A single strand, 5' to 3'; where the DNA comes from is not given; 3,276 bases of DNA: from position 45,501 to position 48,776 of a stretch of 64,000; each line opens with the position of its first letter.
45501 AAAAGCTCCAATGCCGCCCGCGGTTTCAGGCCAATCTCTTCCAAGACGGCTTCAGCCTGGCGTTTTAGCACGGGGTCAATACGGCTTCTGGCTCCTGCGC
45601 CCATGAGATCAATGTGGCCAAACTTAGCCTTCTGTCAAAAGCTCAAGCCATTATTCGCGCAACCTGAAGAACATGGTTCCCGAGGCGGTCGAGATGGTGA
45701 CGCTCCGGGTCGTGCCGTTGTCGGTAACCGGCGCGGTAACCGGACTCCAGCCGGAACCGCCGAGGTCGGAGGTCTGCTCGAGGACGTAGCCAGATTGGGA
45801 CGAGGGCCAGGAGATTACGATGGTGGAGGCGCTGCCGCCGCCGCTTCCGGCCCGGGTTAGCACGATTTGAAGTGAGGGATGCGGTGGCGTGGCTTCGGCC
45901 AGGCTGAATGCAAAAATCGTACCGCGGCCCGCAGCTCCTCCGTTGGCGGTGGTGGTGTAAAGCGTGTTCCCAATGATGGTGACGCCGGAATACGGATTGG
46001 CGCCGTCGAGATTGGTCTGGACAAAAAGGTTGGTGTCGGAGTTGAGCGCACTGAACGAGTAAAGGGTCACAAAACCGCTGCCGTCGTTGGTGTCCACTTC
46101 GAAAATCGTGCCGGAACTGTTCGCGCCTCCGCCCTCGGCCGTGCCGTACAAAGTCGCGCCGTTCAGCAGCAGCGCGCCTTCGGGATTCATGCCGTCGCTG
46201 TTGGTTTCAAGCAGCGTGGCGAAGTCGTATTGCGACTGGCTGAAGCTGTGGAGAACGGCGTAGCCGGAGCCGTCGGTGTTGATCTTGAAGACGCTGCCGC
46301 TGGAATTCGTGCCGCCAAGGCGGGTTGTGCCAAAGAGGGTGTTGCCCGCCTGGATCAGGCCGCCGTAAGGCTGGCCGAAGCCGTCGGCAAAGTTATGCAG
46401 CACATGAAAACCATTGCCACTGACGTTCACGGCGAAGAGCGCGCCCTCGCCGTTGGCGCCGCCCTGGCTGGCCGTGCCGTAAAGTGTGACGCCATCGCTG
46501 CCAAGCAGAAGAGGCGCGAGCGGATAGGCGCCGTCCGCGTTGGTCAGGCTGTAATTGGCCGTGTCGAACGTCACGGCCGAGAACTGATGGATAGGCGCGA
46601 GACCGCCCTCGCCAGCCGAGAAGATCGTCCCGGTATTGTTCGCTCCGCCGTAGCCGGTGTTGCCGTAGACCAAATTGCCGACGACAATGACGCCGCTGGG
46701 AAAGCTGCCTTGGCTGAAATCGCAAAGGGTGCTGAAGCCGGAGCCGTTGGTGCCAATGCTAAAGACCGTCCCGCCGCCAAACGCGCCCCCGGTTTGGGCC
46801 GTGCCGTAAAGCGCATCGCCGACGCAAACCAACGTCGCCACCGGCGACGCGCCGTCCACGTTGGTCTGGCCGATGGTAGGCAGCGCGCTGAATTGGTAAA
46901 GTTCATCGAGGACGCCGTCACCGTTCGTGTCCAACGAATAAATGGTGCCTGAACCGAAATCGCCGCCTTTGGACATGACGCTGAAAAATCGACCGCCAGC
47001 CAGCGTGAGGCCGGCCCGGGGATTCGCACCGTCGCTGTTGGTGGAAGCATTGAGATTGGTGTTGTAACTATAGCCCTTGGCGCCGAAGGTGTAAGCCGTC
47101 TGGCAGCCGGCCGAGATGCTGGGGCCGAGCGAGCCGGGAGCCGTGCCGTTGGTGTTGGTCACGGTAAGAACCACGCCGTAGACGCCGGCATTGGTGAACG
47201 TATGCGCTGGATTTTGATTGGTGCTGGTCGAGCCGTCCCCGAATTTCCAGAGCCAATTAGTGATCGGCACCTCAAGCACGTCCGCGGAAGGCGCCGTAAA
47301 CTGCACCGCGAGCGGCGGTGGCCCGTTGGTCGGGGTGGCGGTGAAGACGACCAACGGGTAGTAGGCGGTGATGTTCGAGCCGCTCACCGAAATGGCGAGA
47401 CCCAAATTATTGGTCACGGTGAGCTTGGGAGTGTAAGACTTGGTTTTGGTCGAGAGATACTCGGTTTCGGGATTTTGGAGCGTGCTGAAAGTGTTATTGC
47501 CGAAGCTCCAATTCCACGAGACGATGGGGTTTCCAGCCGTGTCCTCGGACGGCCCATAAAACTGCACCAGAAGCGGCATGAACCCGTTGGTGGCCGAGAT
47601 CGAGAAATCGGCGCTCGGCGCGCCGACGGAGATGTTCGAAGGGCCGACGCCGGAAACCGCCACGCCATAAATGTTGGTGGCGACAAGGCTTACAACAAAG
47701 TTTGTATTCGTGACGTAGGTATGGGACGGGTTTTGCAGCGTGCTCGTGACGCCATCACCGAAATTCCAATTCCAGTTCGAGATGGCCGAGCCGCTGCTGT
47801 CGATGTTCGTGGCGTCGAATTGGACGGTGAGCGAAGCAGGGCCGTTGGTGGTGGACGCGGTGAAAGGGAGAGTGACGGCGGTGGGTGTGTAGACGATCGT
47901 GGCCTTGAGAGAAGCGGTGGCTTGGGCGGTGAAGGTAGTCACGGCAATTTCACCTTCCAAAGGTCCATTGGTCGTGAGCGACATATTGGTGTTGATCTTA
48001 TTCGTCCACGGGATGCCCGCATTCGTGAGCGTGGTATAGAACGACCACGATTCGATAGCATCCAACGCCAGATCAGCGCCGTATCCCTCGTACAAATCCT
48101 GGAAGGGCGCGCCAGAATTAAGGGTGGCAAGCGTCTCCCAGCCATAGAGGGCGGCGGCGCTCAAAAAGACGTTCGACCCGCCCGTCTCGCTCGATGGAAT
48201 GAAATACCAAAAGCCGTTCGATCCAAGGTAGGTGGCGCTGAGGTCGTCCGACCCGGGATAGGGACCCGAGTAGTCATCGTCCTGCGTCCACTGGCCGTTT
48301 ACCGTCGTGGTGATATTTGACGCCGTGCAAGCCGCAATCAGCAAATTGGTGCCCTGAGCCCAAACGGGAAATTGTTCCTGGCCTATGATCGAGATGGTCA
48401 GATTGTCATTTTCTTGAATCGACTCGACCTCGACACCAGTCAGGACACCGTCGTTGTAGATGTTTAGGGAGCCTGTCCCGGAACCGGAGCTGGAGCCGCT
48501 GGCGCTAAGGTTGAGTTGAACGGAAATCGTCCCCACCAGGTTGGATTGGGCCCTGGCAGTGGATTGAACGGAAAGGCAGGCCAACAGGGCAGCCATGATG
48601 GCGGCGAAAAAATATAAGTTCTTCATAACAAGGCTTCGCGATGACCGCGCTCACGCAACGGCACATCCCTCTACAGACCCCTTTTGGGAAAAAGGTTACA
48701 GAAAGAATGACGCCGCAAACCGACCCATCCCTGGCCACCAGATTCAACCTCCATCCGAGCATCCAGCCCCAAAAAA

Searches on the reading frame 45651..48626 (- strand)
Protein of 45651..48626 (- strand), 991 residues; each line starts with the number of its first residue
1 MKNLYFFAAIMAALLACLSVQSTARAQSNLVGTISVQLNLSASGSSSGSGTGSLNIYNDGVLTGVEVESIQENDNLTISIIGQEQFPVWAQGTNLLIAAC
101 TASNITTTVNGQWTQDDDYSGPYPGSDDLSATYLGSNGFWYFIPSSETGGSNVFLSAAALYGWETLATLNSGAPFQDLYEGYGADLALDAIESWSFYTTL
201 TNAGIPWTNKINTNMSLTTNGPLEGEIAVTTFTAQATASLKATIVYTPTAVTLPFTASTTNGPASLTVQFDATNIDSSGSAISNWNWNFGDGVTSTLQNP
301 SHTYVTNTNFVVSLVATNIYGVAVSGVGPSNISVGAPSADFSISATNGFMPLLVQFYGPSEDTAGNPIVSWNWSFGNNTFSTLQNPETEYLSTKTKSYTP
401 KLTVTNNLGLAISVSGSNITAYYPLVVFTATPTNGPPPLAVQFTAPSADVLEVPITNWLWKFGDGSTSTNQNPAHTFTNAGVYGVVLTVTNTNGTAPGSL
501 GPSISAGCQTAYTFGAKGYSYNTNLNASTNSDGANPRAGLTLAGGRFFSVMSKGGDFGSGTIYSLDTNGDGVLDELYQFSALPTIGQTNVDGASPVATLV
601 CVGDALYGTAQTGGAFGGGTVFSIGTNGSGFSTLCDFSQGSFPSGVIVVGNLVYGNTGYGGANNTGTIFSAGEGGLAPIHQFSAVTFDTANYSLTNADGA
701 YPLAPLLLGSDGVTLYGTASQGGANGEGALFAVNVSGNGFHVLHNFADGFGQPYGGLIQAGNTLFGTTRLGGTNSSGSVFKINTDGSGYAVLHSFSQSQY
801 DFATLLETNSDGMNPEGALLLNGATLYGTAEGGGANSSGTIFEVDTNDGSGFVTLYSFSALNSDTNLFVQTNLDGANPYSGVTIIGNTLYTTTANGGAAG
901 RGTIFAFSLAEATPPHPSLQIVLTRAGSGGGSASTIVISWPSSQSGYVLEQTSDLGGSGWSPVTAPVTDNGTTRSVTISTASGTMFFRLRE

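Call 5: search_protein_families(library=pfam, proteins=[window:45651-48626:-], max_evalue=0.01)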
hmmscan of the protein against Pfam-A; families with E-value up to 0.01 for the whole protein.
window:45651-48626:- (991 aa): 3 families
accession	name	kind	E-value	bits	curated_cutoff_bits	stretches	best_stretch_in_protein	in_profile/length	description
PF18911.6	PKD_4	-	6.1e-37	126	27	3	429-496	8-75/85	PKD domain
PF00801.26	PKD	-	2.6e-22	79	23.5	3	428-496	4-72/80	PKD domain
PF22352.2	K319L-like_PKD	-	0.0025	18.2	27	0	364-409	24-73/84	K319L-like, PKD domain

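Call 15: find_encoding_contigs(protein=window:45651-48626:-, flank=10000, max_places=6)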
Protein window:45651-48626:- (991 aa): no gene with exactly this product is on record in the collection.

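Call 29: search_protein_families(library=ncbifam, proteins=[window:45651-48626:-], max_evalue=0.01)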
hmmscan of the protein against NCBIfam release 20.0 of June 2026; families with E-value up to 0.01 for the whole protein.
window:45651-48626:- (991 aa): 1 family
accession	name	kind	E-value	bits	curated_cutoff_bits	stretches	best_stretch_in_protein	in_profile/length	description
TIGR03803.2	Gloeo_Verruco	domain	3e-61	203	44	6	699-748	1-47/50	choice-of-anchor tandem repeat GloVer-containing protein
